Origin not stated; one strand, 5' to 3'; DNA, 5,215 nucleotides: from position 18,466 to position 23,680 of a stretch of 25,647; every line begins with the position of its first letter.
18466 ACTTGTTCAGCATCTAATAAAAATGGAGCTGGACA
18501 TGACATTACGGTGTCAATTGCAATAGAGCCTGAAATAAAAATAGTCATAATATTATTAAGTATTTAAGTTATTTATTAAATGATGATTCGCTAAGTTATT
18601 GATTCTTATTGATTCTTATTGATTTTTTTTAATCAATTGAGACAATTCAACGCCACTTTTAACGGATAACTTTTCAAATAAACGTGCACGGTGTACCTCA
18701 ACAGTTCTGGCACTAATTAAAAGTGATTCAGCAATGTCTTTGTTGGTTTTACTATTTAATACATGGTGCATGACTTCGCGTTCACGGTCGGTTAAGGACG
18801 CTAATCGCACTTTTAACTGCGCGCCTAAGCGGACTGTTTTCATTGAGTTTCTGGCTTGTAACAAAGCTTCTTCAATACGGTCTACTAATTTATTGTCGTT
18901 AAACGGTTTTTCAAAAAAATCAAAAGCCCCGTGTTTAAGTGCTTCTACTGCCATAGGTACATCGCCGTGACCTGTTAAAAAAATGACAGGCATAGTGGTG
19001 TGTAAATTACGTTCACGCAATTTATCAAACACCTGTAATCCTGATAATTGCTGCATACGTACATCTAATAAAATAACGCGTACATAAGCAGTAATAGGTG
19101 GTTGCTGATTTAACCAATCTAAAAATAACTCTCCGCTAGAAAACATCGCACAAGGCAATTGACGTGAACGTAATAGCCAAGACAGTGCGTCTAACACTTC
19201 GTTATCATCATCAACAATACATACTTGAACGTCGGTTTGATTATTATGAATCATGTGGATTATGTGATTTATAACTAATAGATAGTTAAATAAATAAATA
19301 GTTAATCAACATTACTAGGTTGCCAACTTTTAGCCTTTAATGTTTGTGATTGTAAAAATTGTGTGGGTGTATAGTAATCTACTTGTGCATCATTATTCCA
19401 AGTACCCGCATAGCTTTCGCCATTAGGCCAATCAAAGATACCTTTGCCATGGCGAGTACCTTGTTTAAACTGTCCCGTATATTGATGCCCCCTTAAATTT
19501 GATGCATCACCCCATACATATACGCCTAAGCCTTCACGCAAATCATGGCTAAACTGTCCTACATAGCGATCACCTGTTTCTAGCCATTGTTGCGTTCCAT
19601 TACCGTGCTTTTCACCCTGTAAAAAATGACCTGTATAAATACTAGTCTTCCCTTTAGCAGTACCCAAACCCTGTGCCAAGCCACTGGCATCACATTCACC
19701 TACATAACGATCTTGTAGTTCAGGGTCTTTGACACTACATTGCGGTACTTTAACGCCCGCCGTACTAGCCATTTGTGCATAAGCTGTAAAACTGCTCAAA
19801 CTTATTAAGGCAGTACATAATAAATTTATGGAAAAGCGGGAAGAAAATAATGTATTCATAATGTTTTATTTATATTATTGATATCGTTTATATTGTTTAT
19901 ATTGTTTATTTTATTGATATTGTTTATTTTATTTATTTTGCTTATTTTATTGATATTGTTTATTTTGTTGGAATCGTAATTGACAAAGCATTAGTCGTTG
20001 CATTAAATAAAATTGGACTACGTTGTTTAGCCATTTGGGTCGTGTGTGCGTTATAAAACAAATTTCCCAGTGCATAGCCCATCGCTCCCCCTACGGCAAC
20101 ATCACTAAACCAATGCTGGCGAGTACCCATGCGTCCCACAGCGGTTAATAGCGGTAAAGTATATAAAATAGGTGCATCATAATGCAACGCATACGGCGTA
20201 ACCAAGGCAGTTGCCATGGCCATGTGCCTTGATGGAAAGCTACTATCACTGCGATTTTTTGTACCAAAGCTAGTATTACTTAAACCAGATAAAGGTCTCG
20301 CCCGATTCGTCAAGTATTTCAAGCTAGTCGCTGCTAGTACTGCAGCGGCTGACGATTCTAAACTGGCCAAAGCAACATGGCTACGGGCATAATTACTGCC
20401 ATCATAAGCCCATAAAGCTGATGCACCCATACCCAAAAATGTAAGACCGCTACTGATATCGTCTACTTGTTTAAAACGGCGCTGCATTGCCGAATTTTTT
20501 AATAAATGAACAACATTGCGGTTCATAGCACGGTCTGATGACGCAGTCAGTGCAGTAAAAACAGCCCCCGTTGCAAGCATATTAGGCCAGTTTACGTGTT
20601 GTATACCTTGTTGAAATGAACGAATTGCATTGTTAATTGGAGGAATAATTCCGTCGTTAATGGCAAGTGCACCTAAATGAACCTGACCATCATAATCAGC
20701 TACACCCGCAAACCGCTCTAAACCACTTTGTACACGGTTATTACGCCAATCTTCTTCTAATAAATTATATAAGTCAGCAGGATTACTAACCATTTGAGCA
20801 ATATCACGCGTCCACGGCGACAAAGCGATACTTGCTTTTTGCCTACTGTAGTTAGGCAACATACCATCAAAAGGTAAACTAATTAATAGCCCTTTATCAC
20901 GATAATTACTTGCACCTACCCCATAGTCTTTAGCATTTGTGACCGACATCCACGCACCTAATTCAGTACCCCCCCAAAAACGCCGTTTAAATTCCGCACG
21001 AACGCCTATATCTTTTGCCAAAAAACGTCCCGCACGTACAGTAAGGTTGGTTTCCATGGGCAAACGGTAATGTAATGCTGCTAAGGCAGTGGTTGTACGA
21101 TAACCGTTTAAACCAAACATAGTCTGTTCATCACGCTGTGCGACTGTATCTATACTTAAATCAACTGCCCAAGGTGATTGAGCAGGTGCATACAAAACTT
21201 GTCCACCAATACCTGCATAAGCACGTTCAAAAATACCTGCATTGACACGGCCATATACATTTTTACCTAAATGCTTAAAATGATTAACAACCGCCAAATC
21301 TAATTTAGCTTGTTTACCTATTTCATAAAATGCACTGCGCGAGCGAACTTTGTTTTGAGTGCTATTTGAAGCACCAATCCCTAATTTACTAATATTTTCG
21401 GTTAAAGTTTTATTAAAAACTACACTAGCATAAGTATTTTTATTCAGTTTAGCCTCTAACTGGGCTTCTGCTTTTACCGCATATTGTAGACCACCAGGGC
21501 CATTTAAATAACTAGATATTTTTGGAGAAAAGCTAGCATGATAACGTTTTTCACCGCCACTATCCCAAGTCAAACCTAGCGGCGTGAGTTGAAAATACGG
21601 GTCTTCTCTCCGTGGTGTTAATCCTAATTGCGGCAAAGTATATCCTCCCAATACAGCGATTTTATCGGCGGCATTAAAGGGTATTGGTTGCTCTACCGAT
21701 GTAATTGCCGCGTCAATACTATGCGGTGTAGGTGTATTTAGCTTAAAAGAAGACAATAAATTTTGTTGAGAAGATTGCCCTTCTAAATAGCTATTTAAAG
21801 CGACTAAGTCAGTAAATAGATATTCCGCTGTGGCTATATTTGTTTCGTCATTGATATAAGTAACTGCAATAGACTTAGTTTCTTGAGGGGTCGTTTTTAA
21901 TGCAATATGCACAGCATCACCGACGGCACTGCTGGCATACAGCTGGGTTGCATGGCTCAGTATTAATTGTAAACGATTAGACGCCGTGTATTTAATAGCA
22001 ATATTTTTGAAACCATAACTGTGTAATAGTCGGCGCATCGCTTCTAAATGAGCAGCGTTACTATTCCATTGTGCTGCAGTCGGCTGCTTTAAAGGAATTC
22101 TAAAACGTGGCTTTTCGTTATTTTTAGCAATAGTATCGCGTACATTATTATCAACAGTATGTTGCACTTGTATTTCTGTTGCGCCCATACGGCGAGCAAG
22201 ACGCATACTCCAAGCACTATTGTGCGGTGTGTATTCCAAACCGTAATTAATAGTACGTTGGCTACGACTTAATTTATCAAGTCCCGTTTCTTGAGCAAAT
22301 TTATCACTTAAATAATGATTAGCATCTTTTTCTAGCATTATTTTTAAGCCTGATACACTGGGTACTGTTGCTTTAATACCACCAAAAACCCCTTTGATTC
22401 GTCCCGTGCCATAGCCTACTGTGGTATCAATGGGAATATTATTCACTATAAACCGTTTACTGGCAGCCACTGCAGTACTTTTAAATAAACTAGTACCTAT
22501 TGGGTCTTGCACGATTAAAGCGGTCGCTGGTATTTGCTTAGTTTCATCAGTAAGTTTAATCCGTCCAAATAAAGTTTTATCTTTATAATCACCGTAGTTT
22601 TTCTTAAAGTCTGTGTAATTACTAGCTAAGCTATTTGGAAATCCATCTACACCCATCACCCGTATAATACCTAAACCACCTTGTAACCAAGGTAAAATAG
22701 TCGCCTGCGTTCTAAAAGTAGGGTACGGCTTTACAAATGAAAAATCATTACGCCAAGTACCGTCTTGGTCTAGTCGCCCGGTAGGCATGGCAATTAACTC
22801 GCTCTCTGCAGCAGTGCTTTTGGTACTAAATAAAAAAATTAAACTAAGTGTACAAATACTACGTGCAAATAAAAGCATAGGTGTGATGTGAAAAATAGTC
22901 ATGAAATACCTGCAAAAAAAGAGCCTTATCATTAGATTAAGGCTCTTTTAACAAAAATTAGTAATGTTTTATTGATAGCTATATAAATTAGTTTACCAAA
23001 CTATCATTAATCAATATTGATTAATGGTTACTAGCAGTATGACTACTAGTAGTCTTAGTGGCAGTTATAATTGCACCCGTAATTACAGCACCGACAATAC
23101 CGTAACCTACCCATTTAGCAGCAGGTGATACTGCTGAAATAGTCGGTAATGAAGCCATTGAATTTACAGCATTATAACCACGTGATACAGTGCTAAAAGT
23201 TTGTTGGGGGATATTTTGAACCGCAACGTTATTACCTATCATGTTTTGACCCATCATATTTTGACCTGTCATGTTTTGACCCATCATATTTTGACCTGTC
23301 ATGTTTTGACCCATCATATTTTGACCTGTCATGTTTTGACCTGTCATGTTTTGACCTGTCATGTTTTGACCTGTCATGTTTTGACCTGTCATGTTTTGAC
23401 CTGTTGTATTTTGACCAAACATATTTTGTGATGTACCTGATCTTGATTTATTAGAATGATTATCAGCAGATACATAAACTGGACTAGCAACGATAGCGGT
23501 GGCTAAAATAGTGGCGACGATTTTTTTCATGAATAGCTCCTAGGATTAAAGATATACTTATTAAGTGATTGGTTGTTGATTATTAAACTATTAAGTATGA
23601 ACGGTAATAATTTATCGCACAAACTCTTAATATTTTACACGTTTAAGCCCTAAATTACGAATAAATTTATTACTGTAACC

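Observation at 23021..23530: Secreted Gln/Asn/Met pentapeptide-repeat protein: candidate functional amyloid or beta-solenoid of a capsule export system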

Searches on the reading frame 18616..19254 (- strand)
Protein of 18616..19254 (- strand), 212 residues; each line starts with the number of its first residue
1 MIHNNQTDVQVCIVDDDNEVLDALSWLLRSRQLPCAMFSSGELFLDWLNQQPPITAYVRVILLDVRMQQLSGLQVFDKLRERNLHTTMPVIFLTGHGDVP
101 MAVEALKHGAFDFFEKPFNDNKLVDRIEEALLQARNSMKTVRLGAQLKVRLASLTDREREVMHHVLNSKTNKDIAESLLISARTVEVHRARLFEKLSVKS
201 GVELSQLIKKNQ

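Call 6: search_protein_families(library=pfam, proteins=[window:18616-19254:-], max_evalue=0.01)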
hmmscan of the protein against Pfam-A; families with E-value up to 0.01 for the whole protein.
window:18616-19254:- (212 aa): 4 families
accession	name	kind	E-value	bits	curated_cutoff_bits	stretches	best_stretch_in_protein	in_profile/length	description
PF00072.30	Response_reg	-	7.1e-27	94.2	30.2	1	11-128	1-111/111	Response regulator receiver domain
PF00196.25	GerE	-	1.2e-18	66.9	23.5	1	153-205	2-54/57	Bacterial regulatory proteins, luxR family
PF08281.18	Sigma70_r4_2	-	3.2e-06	27.1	25.7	1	147-196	4-54/54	Sigma-70, region 4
PF04545.22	Sigma70_r4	-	0.0036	17.2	24.1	1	151-196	2-48/50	Sigma-70, region 4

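Call 7: search_protein_families(library=ncbifam, proteins=[window:18616-19254:-], max_evalue=0.01)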
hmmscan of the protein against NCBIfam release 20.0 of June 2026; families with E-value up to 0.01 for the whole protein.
window:18616-19254:- (212 aa): 104 families (the best 25 are shown)
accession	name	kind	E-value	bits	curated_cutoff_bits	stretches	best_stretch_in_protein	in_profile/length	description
NF006900.1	PRK09390.1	equivalog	2.9e-54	183.7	255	1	8-206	4-195/203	response regulator FixJ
NF040749.1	tetrathio_RR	equivalog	2.3e-47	161.2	290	1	12-207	3-187/191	tetrathionate respiration response regulator TtrR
NF047793.1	ResRegPgtA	equivalog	6.7e-30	104.2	650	1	7-198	4-188/414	two-component system response regulator PgtA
NF053512.1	nitric_RR_NosR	exception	5.5e-20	71.8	400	1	12-165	2-149/422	response regulator c-di-GMP phosphodiesterase, NosR family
NF052445.1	RespRegMctR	equivalog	1.2e-19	70.5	300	1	10-207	3-198/205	two-component system response regulator MctR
NF051870.1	NAssimRespRegNtrX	equivalog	7.8e-19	67.9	600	1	10-143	3-131/452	nitrogen assimilation response regulator NtrX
NF008176.1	PRK10923.1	equivalog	1.8e-18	66.4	620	1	10-138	5-126/469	nitrogen regulation protein NR(I)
NF011695.0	PRK15115.1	equivalog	2.9e-18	65.9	763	1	7-137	5-128/445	two-component system response regulator GlrR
NF011896.0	PRK15369.1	equivalog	9.7e-18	64.5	242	1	59-209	51-205/211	two component system response regulator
NF007935.0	PRK10651.1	equivalog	1.1e-17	64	250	1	60-210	55-212/216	two-component system response regulator NarL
TIGR02154.1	PhoB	equivalog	1.6e-17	63.6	296.2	1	10-143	4-132/226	phosphate regulon transcriptional regulator PhoB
TIGR01818.1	ntrC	equivalog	2.3e-17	63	558.6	1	11-139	1-122/463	nitrogen regulation protein NR(I)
NF053854.1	RespRegPhoBBctds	equivalog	7.4e-17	61.5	270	1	12-142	2-126/225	two-component system response regulator PhoB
NF007419.0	PRK09958.1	equivalog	1.1e-16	61.1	251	1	59-211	47-201/204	acid-sensing system DNA-binding response regulator EvgA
NF008469.0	PRK11361.1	equivalog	1.2e-16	60.5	714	1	10-139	6-126/461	acetoacetate metabolism transcriptional regulator AtoC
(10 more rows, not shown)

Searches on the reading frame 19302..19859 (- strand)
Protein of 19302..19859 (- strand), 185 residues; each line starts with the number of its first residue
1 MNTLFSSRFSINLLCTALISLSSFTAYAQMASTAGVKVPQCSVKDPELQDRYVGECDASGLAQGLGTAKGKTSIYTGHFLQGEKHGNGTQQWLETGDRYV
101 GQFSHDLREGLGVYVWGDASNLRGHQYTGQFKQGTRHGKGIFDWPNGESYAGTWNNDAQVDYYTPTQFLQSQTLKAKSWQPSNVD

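Call 6: search_protein_families(library=pfam, proteins=[window:19302-19859:-], max_evalue=0.01)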
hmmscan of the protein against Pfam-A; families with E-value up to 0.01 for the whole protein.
window:19302-19859:- (185 aa): 1 family
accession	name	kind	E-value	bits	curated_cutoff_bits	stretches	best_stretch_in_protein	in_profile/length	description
PF02493.26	MORN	-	4.5e-17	61.3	22.5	2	127-147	1-21/23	MORN repeat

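Call 7: search_protein_families(library=ncbifam, proteins=[window:19302-19859:-], max_evalue=0.01)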
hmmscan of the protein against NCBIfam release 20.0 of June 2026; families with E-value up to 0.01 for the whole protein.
window:19302-19859:- (185 aa): 0 families

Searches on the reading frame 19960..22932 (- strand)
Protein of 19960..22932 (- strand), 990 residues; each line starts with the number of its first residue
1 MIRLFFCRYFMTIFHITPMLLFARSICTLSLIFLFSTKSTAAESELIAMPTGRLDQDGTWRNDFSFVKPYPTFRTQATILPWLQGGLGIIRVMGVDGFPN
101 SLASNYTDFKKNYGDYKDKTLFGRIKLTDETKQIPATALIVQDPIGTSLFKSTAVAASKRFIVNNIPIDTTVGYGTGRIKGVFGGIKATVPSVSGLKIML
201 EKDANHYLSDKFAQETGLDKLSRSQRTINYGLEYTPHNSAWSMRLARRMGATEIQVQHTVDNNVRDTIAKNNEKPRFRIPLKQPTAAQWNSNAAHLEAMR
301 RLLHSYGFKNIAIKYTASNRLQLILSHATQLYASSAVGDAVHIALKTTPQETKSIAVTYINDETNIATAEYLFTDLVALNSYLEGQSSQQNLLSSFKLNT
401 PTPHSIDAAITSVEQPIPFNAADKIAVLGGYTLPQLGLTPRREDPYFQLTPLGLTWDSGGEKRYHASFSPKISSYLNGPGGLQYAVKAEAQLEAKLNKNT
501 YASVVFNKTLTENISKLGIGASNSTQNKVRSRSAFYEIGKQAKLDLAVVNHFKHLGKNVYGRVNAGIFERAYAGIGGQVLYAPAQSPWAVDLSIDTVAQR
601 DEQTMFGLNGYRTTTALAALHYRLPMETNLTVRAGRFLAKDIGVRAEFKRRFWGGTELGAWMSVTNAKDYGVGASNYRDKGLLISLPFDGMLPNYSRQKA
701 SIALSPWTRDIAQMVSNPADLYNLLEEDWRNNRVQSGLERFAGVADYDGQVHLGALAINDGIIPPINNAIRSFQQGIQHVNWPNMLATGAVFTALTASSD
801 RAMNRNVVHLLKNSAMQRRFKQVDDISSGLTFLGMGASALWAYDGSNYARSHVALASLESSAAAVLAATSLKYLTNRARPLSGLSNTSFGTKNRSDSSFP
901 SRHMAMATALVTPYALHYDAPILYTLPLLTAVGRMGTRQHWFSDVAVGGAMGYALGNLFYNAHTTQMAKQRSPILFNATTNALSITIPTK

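Call 6: search_protein_families(library=pfam, proteins=[window:19960-22932:-], max_evalue=0.01)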
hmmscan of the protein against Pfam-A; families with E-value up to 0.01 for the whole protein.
window:19960-22932:- (990 aa): 3 families
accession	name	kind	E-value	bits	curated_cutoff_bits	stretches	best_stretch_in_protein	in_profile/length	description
PF06082.17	YjbH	-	3.3e-104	350.5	24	3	461-726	393-657/658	Exopolysaccharide biosynthesis protein YbjH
PF01569.27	PAP2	-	3.6e-14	53.1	27.2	1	858-966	6-128/130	PAP2 superfamily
PF14378.12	PAP2_3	-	7.5e-05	23.1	27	1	894-953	122-185/190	PAP2 superfamily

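Call 7: search_protein_families(library=ncbifam, proteins=[window:19960-22932:-], max_evalue=0.01)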
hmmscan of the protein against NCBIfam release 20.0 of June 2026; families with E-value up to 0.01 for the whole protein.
window:19960-22932:- (990 aa): 1 family
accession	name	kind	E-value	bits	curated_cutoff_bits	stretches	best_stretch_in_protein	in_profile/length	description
NF047884.1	UdeprDiPSep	equivalog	5.4e-05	23.2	250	1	829-957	52-181/188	undecaprenyl-diphosphatase SepP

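Call 16: find_related_loci(query=window:19960-22932:-, collection=genome_contigs, flank=4000)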
Query window:19960-22932:- (990 aa) in genome_contigs; peptide patterns used: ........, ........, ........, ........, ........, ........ (x = any residue, [..] = any of these).
70 stretches matched a pattern; 1 encode a relative of the query (tblastn E <= 1e-3); 1 distinct loci.
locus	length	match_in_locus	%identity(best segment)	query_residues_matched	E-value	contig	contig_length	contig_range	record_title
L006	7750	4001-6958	92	1-988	0e+0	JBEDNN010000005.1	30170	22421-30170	MAG: Pseudomonadota bacterium isolate NASQAN2015_114_B_bin.1 scaffold_243508, whole genome shotgun sequence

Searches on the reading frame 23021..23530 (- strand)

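Call 6: search_protein_families(library=pfam, proteins=[window:23021-23530:-], max_evalue=0.01)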
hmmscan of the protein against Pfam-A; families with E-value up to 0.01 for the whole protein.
window:23021-23530:- (169 aa): 0 families

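Call 7: search_protein_families(library=ncbifam, proteins=[window:23021-23530:-], max_evalue=0.01)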
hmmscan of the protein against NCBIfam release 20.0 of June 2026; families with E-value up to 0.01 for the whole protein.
window:23021-23530:- (169 aa): 2 families
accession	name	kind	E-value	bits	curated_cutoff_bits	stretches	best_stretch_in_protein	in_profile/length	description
NF011744.0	PRK15197.1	equivalog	4.5e-06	26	274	1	33-97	187-251/291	SPI-2 type III secretion system effector PipB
NF011743.0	PRK15196.1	equivalog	6.7e-05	21.9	354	1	40-109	227-296/350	type III secretion system effector PipB2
